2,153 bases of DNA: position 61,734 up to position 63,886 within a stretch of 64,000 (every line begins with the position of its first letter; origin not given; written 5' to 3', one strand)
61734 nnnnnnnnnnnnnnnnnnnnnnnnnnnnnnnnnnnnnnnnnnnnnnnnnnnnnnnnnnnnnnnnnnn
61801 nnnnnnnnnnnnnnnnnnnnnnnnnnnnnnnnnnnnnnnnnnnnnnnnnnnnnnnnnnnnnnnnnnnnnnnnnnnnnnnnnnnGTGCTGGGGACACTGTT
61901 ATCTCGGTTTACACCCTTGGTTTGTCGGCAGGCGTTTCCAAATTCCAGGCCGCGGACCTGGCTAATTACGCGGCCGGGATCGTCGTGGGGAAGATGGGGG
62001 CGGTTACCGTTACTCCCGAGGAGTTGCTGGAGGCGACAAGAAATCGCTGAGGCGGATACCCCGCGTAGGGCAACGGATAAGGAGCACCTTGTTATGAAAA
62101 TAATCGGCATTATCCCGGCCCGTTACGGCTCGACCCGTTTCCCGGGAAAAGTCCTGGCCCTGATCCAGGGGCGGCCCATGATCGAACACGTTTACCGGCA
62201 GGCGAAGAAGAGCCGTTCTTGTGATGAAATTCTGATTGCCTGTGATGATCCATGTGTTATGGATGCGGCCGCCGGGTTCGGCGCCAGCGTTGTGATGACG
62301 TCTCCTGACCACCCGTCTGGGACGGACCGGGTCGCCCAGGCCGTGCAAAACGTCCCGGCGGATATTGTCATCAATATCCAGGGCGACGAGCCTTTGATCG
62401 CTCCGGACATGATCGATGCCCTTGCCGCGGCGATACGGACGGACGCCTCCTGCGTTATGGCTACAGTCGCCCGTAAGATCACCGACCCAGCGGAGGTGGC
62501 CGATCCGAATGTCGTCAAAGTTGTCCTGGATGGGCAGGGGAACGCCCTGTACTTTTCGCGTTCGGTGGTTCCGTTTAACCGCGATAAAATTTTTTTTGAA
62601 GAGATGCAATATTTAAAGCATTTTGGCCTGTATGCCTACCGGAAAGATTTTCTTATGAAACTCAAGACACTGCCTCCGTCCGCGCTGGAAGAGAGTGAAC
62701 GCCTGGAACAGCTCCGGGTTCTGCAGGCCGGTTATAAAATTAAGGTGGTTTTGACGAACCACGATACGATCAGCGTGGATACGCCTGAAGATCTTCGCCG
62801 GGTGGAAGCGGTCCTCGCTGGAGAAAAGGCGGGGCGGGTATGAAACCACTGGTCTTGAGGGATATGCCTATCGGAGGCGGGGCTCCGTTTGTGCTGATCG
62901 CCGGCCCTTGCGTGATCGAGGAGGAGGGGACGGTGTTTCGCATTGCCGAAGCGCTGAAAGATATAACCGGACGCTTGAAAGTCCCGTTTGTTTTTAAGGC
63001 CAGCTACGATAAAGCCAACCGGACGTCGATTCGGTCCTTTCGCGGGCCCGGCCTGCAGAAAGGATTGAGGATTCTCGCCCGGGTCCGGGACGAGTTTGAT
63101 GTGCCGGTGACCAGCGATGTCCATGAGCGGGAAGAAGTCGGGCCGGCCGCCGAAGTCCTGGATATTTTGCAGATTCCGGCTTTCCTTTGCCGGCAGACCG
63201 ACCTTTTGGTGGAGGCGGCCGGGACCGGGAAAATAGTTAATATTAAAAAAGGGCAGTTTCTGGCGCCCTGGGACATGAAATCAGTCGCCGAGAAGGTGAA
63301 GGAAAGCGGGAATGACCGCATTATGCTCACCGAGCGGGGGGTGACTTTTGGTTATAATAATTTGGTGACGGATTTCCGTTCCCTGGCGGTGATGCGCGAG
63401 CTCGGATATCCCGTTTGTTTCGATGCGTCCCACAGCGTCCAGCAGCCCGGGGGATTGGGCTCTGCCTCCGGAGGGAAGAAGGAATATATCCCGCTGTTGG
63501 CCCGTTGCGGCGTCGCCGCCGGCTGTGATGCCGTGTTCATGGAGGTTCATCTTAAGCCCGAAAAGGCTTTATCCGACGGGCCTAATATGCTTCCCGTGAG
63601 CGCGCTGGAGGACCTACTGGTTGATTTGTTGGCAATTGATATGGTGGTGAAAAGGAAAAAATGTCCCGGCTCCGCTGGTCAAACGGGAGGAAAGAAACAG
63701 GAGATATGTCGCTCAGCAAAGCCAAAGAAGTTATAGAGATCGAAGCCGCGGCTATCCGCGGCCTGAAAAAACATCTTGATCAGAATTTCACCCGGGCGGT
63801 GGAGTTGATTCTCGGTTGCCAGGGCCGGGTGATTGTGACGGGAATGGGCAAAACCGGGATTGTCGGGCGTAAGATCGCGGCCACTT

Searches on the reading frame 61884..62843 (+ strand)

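Call 64: search_protein_families(library=pfam, proteins=[window:61884-62843:+], max_evalue=0.00001)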
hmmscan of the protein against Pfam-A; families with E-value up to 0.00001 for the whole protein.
window:61884-62843:+ (319 aa): 2 families
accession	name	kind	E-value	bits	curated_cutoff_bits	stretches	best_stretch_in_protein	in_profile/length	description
PF02348.25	CTP_transf_3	-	4.1e-63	213.5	22.6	1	74-286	1-217/217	Cytidylyltransferase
PF12804.13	NTP_transf_3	-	5.1e-14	53.2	27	1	88-210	15-137/160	MobA-like NTP transferase domain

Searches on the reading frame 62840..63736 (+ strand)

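Call 64: search_protein_families(library=pfam, proteins=[window:62840-63736:+], max_evalue=0.00001)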
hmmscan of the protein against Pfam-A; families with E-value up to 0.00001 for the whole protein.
window:62840-63736:+ (298 aa): 1 family
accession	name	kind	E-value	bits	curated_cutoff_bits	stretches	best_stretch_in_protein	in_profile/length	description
PF00793.26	DAHP_synth_1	-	9.9e-74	248.1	25.5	1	8-258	9-256/270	DAHP synthetase I family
